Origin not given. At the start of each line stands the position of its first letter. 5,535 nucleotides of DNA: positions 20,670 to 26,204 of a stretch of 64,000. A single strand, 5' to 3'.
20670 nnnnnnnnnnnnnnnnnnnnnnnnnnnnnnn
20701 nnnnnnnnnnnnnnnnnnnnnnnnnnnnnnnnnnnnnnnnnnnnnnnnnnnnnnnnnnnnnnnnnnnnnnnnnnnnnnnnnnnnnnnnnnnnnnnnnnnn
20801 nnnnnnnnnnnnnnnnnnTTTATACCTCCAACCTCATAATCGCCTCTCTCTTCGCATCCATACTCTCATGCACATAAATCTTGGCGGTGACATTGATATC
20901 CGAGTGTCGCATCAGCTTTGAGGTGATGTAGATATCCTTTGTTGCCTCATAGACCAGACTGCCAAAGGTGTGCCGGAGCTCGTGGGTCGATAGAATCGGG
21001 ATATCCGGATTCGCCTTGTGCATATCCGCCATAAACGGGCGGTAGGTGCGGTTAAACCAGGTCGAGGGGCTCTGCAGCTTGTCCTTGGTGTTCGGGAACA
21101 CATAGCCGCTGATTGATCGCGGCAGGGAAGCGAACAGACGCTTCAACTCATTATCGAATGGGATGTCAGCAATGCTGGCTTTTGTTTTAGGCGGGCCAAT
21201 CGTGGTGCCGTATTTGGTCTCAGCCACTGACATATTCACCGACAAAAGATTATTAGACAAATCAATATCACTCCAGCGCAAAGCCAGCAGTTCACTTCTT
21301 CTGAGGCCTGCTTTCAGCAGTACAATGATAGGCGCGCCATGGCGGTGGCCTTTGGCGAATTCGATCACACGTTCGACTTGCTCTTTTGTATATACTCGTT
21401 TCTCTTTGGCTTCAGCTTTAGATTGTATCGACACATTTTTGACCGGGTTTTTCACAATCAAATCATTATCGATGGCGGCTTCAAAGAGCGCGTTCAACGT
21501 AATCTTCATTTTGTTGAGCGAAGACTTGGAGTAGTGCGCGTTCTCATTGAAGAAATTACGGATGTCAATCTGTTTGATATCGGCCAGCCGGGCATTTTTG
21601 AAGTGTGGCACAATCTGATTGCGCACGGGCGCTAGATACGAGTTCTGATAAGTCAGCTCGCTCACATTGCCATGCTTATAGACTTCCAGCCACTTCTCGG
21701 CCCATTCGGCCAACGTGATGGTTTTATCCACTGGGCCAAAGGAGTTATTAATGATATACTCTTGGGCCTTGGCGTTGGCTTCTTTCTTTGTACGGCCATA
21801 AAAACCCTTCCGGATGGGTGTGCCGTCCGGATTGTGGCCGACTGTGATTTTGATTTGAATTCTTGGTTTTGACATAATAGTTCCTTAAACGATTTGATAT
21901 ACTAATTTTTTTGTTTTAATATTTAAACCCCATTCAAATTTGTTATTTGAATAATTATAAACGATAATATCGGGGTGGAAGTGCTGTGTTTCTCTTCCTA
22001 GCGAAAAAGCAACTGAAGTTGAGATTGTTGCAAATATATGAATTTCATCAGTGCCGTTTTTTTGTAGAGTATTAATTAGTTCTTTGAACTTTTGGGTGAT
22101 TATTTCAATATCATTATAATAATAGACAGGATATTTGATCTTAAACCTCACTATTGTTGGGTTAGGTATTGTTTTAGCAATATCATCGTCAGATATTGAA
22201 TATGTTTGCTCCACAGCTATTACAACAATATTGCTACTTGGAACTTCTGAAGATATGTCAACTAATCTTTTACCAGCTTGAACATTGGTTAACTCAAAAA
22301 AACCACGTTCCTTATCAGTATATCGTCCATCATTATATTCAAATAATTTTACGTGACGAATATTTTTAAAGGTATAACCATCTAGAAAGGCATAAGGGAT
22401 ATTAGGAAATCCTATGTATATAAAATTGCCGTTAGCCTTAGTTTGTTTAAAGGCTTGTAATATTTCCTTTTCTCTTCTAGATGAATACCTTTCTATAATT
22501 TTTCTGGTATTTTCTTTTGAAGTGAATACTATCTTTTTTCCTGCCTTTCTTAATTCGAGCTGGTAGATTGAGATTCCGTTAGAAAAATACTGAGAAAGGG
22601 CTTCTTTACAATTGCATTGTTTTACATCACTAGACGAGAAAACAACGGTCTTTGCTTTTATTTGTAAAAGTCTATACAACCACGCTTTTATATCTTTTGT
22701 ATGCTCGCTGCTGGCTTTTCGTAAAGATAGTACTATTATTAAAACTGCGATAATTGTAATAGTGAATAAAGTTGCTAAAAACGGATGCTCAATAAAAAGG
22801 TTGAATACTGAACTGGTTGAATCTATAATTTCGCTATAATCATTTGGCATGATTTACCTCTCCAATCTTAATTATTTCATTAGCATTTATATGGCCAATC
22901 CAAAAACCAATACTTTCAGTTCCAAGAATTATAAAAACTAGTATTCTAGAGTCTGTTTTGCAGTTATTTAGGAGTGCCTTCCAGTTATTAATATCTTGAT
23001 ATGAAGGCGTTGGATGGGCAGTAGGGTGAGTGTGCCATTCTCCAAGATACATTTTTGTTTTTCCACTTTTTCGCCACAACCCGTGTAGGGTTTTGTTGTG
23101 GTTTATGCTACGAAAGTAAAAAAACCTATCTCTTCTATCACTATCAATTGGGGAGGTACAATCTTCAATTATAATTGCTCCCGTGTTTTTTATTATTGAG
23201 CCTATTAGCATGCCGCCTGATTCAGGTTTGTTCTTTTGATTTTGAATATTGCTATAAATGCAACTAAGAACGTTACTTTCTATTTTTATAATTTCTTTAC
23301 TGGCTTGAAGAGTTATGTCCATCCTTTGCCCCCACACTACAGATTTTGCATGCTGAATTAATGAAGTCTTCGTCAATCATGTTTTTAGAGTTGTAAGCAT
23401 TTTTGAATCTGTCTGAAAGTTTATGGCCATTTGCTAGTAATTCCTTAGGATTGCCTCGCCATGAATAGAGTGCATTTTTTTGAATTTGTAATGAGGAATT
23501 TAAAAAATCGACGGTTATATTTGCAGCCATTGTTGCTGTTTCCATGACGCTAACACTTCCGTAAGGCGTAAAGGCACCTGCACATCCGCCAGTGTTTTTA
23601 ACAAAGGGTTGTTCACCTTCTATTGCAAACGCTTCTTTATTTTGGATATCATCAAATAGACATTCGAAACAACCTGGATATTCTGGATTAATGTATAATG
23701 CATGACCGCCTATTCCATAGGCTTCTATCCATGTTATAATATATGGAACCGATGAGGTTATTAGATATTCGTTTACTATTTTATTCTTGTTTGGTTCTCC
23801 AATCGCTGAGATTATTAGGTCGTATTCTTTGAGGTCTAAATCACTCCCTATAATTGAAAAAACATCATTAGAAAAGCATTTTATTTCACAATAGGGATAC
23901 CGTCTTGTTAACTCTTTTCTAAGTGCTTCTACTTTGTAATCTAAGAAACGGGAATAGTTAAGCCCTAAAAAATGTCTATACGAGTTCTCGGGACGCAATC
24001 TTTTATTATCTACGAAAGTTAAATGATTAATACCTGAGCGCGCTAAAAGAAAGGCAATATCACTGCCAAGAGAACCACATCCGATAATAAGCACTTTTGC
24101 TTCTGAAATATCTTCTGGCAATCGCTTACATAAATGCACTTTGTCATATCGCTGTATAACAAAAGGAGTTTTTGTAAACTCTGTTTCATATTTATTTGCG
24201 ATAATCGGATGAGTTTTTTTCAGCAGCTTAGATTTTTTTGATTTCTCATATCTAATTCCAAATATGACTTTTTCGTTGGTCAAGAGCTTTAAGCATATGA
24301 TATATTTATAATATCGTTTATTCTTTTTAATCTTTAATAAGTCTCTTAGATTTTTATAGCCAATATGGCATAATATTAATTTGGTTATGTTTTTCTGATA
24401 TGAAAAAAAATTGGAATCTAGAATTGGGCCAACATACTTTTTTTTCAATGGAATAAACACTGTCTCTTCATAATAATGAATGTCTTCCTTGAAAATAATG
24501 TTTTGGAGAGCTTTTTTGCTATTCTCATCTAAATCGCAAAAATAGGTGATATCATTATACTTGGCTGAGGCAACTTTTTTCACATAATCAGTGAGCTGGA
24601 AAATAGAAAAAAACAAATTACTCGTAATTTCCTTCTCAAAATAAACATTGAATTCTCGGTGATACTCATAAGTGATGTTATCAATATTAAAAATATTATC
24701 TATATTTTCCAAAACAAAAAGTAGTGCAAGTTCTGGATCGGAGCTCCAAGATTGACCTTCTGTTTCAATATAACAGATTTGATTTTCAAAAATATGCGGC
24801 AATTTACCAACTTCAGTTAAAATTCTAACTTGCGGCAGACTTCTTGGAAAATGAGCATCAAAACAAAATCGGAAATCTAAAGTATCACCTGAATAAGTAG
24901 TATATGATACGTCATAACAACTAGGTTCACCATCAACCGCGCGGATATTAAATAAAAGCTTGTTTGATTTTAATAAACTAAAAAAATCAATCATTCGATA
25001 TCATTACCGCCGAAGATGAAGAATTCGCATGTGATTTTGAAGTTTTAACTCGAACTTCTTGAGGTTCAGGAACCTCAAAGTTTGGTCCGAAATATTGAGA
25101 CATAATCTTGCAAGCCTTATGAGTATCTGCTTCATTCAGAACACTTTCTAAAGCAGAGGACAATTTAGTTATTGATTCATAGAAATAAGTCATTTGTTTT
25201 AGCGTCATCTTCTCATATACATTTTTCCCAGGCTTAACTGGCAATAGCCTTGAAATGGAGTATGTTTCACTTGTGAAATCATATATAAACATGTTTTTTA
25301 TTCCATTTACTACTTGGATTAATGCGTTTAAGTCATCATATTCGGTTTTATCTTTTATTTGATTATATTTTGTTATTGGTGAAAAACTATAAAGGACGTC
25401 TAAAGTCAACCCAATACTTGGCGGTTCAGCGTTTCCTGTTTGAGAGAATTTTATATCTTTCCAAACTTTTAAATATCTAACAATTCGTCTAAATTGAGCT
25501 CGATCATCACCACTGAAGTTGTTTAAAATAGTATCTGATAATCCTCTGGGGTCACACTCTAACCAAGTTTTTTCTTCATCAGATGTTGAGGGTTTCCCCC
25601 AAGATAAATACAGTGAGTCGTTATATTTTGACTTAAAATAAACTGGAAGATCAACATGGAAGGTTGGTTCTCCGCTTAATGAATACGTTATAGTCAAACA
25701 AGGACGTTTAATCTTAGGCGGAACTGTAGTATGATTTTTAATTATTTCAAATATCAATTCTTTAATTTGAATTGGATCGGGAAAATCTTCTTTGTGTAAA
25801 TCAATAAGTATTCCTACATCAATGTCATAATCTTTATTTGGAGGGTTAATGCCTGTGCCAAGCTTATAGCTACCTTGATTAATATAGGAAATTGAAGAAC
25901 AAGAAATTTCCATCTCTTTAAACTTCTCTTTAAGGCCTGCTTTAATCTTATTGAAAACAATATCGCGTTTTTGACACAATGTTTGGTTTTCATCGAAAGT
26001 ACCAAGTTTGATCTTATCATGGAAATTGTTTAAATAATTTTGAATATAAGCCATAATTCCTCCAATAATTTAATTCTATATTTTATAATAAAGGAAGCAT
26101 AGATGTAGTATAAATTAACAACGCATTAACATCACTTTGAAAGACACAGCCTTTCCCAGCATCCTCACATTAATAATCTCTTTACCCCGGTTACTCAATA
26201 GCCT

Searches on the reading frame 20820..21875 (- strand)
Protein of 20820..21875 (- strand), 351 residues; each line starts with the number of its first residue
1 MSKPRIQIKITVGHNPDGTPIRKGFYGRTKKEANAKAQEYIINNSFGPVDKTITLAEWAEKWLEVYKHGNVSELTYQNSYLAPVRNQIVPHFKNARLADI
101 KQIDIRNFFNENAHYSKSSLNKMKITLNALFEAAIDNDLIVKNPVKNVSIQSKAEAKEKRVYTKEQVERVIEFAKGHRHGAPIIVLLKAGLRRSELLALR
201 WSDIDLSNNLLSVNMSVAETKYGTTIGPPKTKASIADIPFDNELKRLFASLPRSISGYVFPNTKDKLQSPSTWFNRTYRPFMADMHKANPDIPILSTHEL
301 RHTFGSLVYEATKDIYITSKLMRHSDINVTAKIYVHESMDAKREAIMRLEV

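Call 3: search_protein_families(library=pfam, proteins=[window:20820-21875:-], max_evalue=1)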
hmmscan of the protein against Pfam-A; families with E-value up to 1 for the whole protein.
window:20820-21875:- (351 aa): 8 families
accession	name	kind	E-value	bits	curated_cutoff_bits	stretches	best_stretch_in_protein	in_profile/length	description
PF00589.27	Phage_integrase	-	4.6e-18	66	27.1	1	162-339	3-170/172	Phage integrase family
PF14659.12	Phage_int_SAM_3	-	1.5e-11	44.8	22.6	1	54-111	1-56/58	Phage integrase, N-terminal SAM-like domain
PF13495.12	Phage_int_SAM_4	-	0.013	16.3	27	1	60-136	3-80/85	Phage integrase, N-terminal SAM-like domain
PF13102.12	Phage_int_SAM_5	-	0.023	15.5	22.3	1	106-148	55-96/98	Phage integrase SAM-like domain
PF02899.23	Phage_int_SAM_1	-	0.043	14.5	22.3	1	94-136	37-81/83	Phage integrase, N-terminal SAM-like domain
PF01870.24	Hjc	-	0.06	13.7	21.1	1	138-185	32-77/93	Archaeal holliday junction resolvase (hjc)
PF06702.18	Fam20C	-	0.16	12.1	26.8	1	48-115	41-110/218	Golgi casein kinase, C-terminal, Fam20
PF09581.16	Spore_III_AF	-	0.28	11.6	28.3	1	76-172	80-169/185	Stage III sporulation protein AF (Spore_III_AF)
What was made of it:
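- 20820..21875 (-): Tyrosine integrase (context). It lies directly upstream and is coupled to the module. It is 9 nt downstream of the CBASS SAVED-TM effector gene. Pfam Phage_integrase 4.6e-18 and Phage_int_SAM_3 1.5e-11 (call 3).
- Checked: The integrase (20820-21875, -; Phage_integrase 4.6e-18, call 3) ends in TAA at 20822-20820.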

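Call 4: search_protein_families(library=padloc, proteins=[window:20820-21875:-], max_evalue=1)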
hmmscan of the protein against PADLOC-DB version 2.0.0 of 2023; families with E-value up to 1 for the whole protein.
window:20820-21875:- (351 aa): 0 families

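Call 76: find_related_loci(query=window:20820-21875:-, collection=viral_contigs, flank=6000)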
Query window:20820-21875:- (351 aa) in viral_contigs; peptide patterns used: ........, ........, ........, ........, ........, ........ (x = any residue, [..] = any of these).
11 stretches matched a pattern; 1 encode a relative of the query (tblastn E <= 1e-3); 1 distinct loci.
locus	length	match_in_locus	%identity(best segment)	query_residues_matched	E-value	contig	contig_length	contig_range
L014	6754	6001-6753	41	7-250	4e-55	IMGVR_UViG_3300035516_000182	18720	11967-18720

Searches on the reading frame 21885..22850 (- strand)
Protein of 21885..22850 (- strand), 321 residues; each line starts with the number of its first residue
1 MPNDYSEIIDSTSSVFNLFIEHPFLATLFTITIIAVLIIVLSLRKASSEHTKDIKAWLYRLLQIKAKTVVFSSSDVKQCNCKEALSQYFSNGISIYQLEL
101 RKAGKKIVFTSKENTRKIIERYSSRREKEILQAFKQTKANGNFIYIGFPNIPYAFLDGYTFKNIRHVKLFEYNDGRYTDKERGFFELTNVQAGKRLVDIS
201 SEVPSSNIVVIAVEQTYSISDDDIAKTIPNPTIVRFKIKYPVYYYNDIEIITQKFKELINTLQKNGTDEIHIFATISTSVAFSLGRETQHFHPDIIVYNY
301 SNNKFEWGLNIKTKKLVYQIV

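Call 3: search_protein_families(library=pfam, proteins=[window:21885-22850:-], max_evalue=1)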
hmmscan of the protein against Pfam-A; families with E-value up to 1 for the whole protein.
window:21885-22850:- (321 aa): 2 families
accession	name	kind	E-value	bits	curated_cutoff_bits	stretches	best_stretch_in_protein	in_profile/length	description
PF18145.6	SAVED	-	7.8e-25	88.1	26.2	1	129-311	4-190/190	SMODS-associated and fused to various effectors sensor domain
PF08731.17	AFT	-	0.9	10.3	21.6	0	50-79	3-32/92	Transcription factor AFT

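Call 4: search_protein_families(library=padloc, proteins=[window:21885-22850:-], max_evalue=1)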
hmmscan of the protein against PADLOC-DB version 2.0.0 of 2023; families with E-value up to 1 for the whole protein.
window:21885-22850:- (321 aa): 35 families (the best 25 are shown)
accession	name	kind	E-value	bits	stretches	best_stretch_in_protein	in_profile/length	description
PDLC00663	Effector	-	2e-53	179.8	1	11-317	5-314/317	1TM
PDLC00689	Effector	-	4.1e-19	66.9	1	138-317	170-354/360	2TM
PDLC02001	SAVED2--SAVED_TM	-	1.9e-18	64.8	1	29-314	64-343/353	-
PDLC00707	Effector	-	3.6e-17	60.6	1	28-314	70-355/370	2TM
PDLC00754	Effector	-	2e-12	44.3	1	73-303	12-254/598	Peptidase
PDLC02003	SAVED2--SAVED_TM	-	4.2e-12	44.2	1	111-318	132-345/348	-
PDLC02016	SAVED_CHAT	-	2.6e-11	41.1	1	130-303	329-487/498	-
PDLC00676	Effector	-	5.1e-11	40.6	1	128-314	148-346/354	2TM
PDLC00670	Effector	-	1.3e-09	35.7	1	110-312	133-342/351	2TM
PDLC00736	Effector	-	6.9e-09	33.2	1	143-303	385-545/561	Endonuclease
PDLC00740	Effector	-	1e-08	32.4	1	211-313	275-385/391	Endonuclease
PDLC00747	Effector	-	1.3e-08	32.4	1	197-305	249-367/373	Endonuclease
PDLC00746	Effector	-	1.3e-08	32.3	1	198-310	278-384/389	Endonuclease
PDLC00738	Effector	-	1.6e-08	31.8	1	246-315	451-521/529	Endonuclease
PDLC02000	Effector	-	3.4e-08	30.7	1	246-315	446-516/524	SAVED1--SAVED_HNH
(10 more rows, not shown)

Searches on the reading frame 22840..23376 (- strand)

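Call 3: search_protein_families(library=pfam, proteins=[window:22840-23376:-], max_evalue=1)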
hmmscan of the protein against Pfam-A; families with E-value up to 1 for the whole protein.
window:22840-23376:- (178 aa): 5 families
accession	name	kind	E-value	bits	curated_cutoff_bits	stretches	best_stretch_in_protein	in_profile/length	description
PF14464.11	Prok-JAB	-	3.8e-11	43.3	25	1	47-153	14-103/114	Prokaryotic homologs of the JAB domain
PF01398.27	JAB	-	5.7e-05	23.3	22.5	1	29-130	5-106/117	JAB1/Mov34/MPN/PAD-1 ubiquitin protease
PF05869.16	Dam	-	0.058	13.5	28.1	0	6-58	93-142/169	DNA N-6-adenine-methyltransferase (Dam)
PF04002.20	RadC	-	0.14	12.5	22.1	1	115-141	71-97/121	RadC-like JAB domain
PF07489.16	Tir_receptor_C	-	0.24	11.9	25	1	12-60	125-173/221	Translocated intimin receptor (Tir) C-terminus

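Call 4: search_protein_families(library=padloc, proteins=[window:22840-23376:-], max_evalue=1)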
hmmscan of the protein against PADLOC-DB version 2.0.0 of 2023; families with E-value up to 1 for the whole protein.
window:22840-23376:- (178 aa): 28 families (the best 25 are shown)
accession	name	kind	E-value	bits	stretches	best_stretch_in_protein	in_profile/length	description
PDLC00896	JAB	-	2.8e-48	161.6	1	22-174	5-156/159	JAB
PDLC00902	JAB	-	3.2e-46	154.9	1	21-172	7-156/159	JAB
PDLC00909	JAB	-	6.4e-44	147.6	1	27-175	17-165/168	JAB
PDLC00894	JAB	-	7.5e-38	128.1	1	19-163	4-147/158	JAB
PDLC00887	JAB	-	1.2e-36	124.2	1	22-168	8-152/160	JAB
PDLC00903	JAB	-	1.5e-33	114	1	27-162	10-145/166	JAB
PDLC00908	JAB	-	3.3e-32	109.7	1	32-175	22-164/168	JAB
PDLC00891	JAB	-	2.3e-28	96.6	1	19-173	2-154/159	JAB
PDLC00901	JAB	-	6.4e-26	89.2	1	23-170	11-155/163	JAB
PDLC00890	JAB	-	9.5e-25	84.9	1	29-155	11-135/157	JAB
PDLC00838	E1-E2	-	1.1e-22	78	1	4-170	566-727/736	E1-E2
PDLC00898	JAB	-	1.7e-22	77.8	1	23-168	12-156/162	JAB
PDLC00895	JAB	-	3.2e-18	63.9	1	27-155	8-133/162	JAB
PDLC00889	JAB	-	1.1e-17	62.1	1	29-155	20-143/168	JAB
PDLC00888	JAB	-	2.2e-15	54.8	1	23-153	18-144/174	JAB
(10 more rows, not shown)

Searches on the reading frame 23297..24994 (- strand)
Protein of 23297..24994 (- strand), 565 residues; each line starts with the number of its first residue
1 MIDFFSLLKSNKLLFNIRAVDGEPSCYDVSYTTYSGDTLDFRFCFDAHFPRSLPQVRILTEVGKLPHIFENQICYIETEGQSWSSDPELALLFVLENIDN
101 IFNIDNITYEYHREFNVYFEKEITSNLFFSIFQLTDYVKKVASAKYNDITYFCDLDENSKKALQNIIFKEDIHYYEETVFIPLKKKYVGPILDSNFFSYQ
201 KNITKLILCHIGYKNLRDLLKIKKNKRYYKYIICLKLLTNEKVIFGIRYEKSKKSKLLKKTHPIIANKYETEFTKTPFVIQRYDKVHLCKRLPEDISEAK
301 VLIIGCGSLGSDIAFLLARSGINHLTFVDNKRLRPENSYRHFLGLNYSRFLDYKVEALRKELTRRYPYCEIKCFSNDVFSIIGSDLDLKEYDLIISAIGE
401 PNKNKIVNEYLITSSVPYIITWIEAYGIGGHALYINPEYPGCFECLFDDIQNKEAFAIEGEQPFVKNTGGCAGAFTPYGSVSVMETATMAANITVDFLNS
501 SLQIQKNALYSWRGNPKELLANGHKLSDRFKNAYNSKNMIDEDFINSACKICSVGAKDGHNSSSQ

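Call 3: search_protein_families(library=pfam, proteins=[window:23297-24994:-], max_evalue=1)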
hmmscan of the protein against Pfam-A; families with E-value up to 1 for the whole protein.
window:23297-24994:- (565 aa): 9 families
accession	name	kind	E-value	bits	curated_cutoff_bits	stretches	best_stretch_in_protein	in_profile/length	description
PF00899.27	ThiF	-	5.8e-24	85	28.1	1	293-458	15-176/238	ThiF family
PF14461.11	Prok-E2_B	-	0.00031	21.2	25.4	1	28-124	29-131/135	Prokaryotic E2 family B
PF01488.26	Shikimate_DH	-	0.0087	16.6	24.3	1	289-329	3-43/138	Shikimate / quinate 5-dehydrogenase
PF02558.23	ApbA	-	0.011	15.8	22.2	1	301-337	1-35/150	Ketopantoate reductase PanE/ApbA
PF02826.25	2-Hacid_dh_C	-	0.054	13.3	25.1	1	291-333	29-70/178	D-isomer specific 2-hydroxyacid dehydrogenase, NAD binding domain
PF02737.24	3HCDH_N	-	0.16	12.3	22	1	300-330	1-30/180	3-hydroxyacyl-CoA dehydrogenase, NAD binding domain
PF02254.24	TrkA_N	-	0.17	12.6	23.8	0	301-334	1-33/116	TrkA-N domain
PF03435.24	Sacchrp_dh_NADP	-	0.19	12.5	25.1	1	301-338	1-39/129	Saccharopine dehydrogenase NADP binding domain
PF01494.25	FAD_binding_3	-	0.3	10.7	22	1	298-325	1-28/349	FAD binding domain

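Call 4: search_protein_families(library=padloc, proteins=[window:23297-24994:-], max_evalue=1)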
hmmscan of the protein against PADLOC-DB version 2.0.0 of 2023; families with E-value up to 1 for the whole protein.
window:23297-24994:- (565 aa): 32 families (the best 25 are shown)
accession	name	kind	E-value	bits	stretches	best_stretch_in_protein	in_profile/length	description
PDLC00834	E1-E2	-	8.1e-140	465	1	7-555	8-559/564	E1-E2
PDLC00837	E1-E2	-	3.4e-108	361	1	34-555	43-591/593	E1-E2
PDLC00843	E1-E2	-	2.5e-72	242.2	1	138-553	158-574/575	E1-E2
PDLC00850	E1-E2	-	1.9e-61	206.2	1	29-537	31-552/566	E1-E2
PDLC00846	E1-E2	-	4e-58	195.4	1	34-553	29-576/587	E1-E2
PDLC00831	E1-E2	-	5.8e-58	195.1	1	207-553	232-576/578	E1-E2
PDLC00836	E1-E2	-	9.7e-58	194.2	1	39-552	60-600/602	E1-E2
PDLC00825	E1-E2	-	9.9e-57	191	1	40-555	41-567/568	E1-E2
PDLC00838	E1-E2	-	2.4e-52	176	1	223-553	249-577/736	E1-E2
PDLC00849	E1-E2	-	1.4e-43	147.5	1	38-535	56-574/582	E1-E2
PDLC00853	E1-E2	-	2.9e-42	143.3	1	52-501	55-512/546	E1-E2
PDLC00845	E1-E2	-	1.5e-41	140.6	1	276-554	278-566/571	E1-E2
PDLC00830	E1-E2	-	6.4e-38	128.3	1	105-552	118-546/551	E1-E2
PDLC00856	E1-E2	-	1e-37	127.9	1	201-512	235-530/573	E1-E2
PDLC00832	E1-E2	-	2.8e-31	106.3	2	240-505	286-544/588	E1-E2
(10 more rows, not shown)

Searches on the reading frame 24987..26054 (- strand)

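Call 22: search_protein_families(library=phrogs, proteins=[window:24987-26054:-], max_evalue=0.00001)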
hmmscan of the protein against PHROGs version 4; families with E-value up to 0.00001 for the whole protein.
window:24987-26054:- (355 aa): 1 family
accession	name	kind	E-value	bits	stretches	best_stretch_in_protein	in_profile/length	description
phrog_17525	-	unknown function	1.2e-11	45.2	1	33-336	25-298/428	-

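Call 23: search_protein_families(library=pfam, proteins=[window:24987-26054:-], max_evalue=0.001)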
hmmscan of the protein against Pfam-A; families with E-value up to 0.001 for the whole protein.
window:24987-26054:- (355 aa): 2 families
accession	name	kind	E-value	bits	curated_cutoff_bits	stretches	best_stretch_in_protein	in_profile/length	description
PF21654.3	DncV-like_NTFase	-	2.2e-11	44.9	24.9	1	57-139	3-90/90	Cyclic GMP-AMP synthase DncV-like, nucleotidyltransferase domain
PF18144.7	SMODS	-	8.8e-05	23.2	26.5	1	4-172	3-156/164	Second Messenger Oligonucleotide or Dinucleotide Synthetase domain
